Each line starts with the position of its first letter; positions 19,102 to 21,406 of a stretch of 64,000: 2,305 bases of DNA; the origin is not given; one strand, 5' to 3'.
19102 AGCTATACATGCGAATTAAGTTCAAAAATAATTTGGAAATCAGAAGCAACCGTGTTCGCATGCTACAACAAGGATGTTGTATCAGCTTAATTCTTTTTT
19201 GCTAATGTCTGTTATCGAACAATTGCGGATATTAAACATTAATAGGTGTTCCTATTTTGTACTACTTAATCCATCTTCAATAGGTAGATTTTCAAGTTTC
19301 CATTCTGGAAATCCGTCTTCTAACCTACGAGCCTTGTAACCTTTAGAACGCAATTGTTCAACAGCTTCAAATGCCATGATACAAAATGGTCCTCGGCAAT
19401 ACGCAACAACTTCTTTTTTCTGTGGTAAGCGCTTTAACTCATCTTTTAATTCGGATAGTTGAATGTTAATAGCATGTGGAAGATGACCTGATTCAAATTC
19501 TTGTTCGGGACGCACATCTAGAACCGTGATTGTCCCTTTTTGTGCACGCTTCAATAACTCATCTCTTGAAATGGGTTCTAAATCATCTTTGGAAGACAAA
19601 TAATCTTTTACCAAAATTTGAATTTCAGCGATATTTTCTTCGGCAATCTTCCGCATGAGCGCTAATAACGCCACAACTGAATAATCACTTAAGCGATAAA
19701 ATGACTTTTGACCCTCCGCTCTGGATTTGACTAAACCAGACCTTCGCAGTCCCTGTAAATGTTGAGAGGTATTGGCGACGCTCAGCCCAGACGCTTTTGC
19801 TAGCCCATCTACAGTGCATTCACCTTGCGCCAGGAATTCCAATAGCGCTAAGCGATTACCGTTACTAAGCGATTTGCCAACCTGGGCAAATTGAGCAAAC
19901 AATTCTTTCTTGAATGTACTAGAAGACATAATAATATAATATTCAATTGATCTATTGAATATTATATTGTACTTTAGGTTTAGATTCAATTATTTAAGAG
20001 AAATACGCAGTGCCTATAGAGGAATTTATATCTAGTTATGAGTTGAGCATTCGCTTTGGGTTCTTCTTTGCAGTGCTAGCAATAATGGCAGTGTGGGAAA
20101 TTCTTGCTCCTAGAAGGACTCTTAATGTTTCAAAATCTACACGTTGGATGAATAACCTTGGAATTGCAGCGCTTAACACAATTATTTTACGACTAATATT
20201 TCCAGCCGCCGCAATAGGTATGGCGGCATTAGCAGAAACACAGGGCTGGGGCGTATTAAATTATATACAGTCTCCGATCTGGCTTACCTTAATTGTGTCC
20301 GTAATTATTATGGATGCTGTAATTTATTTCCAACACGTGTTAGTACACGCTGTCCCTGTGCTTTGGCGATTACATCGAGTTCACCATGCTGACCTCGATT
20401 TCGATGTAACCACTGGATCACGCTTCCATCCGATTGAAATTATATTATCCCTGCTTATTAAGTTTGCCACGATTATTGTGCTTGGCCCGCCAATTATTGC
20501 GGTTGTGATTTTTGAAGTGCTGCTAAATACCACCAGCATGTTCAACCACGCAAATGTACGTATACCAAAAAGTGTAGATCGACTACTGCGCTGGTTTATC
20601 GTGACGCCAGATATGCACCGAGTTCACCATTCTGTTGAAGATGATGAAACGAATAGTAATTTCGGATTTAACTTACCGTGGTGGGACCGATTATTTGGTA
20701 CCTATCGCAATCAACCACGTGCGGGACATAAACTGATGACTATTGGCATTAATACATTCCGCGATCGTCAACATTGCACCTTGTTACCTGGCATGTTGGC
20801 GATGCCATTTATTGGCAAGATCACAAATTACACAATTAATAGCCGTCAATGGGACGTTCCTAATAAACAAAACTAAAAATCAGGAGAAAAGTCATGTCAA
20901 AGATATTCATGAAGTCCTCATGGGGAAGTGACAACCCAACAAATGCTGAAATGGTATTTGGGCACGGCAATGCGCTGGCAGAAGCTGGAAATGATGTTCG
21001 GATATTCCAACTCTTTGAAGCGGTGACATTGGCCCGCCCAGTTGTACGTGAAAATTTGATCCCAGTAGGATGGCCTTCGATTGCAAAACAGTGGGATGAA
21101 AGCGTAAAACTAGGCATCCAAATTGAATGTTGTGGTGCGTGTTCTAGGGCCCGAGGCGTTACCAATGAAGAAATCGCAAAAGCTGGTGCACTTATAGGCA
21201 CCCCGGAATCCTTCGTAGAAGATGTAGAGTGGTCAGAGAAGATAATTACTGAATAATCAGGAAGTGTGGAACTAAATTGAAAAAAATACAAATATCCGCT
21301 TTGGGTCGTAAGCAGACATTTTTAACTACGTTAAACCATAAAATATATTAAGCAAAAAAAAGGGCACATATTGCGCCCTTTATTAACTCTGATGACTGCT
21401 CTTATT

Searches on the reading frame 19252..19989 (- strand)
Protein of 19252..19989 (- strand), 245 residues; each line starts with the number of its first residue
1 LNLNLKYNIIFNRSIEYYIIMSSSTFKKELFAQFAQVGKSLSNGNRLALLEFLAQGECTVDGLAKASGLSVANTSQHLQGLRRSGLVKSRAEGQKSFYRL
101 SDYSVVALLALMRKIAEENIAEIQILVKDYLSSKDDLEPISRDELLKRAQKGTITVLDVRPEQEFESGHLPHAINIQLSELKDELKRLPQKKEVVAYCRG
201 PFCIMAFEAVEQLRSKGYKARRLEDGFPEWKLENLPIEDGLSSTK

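Call 3: search_protein_families(library=pfam, proteins=[window:19252-19989:-], max_evalue=0.01)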
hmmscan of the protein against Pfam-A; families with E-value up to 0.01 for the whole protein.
window:19252-19989:- (245 aa): 11 families
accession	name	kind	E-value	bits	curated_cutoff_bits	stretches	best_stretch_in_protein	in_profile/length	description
PF00581.25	Rhodanese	-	1e-17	64.9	22.2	1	142-232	2-101/102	Rhodanese-like domain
PF01022.26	HTH_5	-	3.5e-10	40.1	22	1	45-89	3-47/47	Bacterial regulatory protein, arsR family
PF12840.13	HTH_20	-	1.5e-07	31.7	27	1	41-90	1-51/51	Helix-turn-helix domain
PF12802.13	MarR_2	-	6.7e-06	26.6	27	1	46-91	7-54/61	MarR family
PF25212.1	HVO_A0114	-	6.3e-05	23.1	27.6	1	31-95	10-74/84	HVO_A0114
PF01978.25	TrmB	-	0.00018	21.7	25.6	1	50-102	15-66/68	Sugar-specific transcriptional regulator TrmB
PF13412.12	HTH_24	-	0.00094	19.1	21.9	1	45-88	4-48/48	Winged helix-turn-helix DNA-binding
PF09339.16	HTH_IclR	-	0.0018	18.4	22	1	47-89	6-50/52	IclR helix-turn-helix domain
PF02082.26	Rrf2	-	0.002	18.7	30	1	55-102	21-67/132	Iron-dependent Transcriptional regulator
PF08100.18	Dimerisation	-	0.0041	17.4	25.6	1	39-104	20-87/93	O-methyltransferase dimerisation domain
PF01047.28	MarR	-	0.0076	16.6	24.6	0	55-90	15-50/59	MarR family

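Call 4: search_protein_families(library=ncbifam, proteins=[window:19252-19989:-], max_evalue=0.01)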
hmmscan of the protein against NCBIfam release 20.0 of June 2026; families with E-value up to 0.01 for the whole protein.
window:19252-19989:- (245 aa): 23 families
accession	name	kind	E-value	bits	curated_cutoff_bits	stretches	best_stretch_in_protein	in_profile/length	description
NF033788.1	HTH_metalloreg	subfamily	1.4e-20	72.9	55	1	35-108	2-76/77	metalloregulator ArsR/SmtB family transcription factor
NF045707.1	Dbac_1936_reg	equivalog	1.4e-12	47.5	115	1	32-121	5-94/99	ArsR/SmtB-type metalloregulator TsoR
NF040642.1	sulf_sens_BigR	equivalog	3.1e-11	43.2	155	1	34-111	10-87/95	sulfite-sensing transcriptional repressor BigR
NF041203.1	rhodanese_LYCAU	equivalog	1.7e-10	40.6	115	1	131-239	14-125/126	rhodanese-related (seleno)protein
NF006444.0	PRK08762.1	equivalog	1.2e-09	37.3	449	1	133-240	10-117/387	molybdopterin-synthase adenylyltransferase MoeB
NF047906.1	CdPbTransRegCmtR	equivalog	1.3e-09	37.9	150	1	33-112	10-89/104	Cd(II)/Pb(II)-sensing metalloregulatory transcriptional regulator CmtR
NF033789.1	repress_SdpR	subfamily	1.9e-08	34.1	100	1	39-101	3-65/79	autorepressor SdpR family transcription factor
NF041413.1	ArsR_Rv2640c_fam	equivalog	3e-08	34.1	155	1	34-112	32-113/118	Rv2640c family ArsR-like transcriptional regulator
NF045694.1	seleno_TsoB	exception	6.9e-08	31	805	1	134-239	40-158/572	rhodanese/DsbD fusion-like selenoprotein TsoB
NF045521.1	rhoda_near_glyco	subfamily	1.2e-07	31.6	145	1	134-239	14-117/144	rhodanese homology domain-containing protein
NF007528.0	PRK10141.1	subfamily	3.6e-06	26.8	97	1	36-103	8-76/117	metalloregulator ArsR/SmtB family transcription factor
NF008750.0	PRK11784.1-2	equivalog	5e-05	22.5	241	1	147-178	9-40/346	tRNA 2-selenouridine(34) synthase MnmH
NF005902.0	PRK07878.1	equivalog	0.00015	20.8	647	1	147-226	296-377/392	adenylyltransferase/sulfurtransferase MoeZ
TIGR01884.1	cas_HTH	subfamily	0.00019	20.9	60.2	1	46-91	144-190/202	CRISPR-associated CARF protein Csa3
NF053755.1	MsvR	equivalog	0.00024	20.9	220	1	44-93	13-62/236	transcriptional factor MsvR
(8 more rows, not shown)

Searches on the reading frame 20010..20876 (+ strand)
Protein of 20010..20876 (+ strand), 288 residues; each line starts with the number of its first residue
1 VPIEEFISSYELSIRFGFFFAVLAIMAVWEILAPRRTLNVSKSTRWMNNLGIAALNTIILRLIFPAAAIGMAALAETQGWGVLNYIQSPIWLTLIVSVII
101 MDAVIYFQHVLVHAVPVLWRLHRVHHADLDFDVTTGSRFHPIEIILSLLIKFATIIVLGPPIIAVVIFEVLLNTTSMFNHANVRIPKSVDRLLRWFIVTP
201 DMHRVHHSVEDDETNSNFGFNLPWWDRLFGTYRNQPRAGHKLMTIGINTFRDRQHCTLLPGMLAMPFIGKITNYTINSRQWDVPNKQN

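Call 3: search_protein_families(library=pfam, proteins=[window:20010-20876:+], max_evalue=0.01)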
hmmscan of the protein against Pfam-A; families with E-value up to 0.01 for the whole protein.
window:20010-20876:+ (288 aa): 1 family
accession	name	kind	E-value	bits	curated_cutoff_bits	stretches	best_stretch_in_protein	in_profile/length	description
PF04116.19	FA_hydroxylase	-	8.4e-30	104.3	31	1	95-231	2-132/132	Fatty acid hydroxylase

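Call 4: search_protein_families(library=ncbifam, proteins=[window:20010-20876:+], max_evalue=0.01)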
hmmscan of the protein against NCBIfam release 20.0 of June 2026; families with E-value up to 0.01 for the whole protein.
window:20010-20876:+ (288 aa): 1 family
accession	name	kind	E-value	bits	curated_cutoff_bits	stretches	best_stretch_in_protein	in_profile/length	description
NF052566.1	OrLpdHdlsOlsERhiz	equivalog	6.2e-27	94.7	475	1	15-248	35-268/293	ornithine lipid hydroxylase OlsE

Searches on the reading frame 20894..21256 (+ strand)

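Call 3: search_protein_families(library=pfam, proteins=[window:20894-21256:+], max_evalue=0.01)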
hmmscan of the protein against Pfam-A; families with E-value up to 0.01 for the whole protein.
window:20894-21256:+ (120 aa): 1 family
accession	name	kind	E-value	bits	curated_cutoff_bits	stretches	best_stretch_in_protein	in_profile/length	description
PF02635.20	DsrE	-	4.9e-08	33.6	22.7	1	13-116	12-112/116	DsrE/DsrF-like family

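Call 4: search_protein_families(library=ncbifam, proteins=[window:20894-21256:+], max_evalue=0.01)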
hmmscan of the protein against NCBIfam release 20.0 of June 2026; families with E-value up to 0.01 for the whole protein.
window:20894-21256:+ (120 aa): 0 families
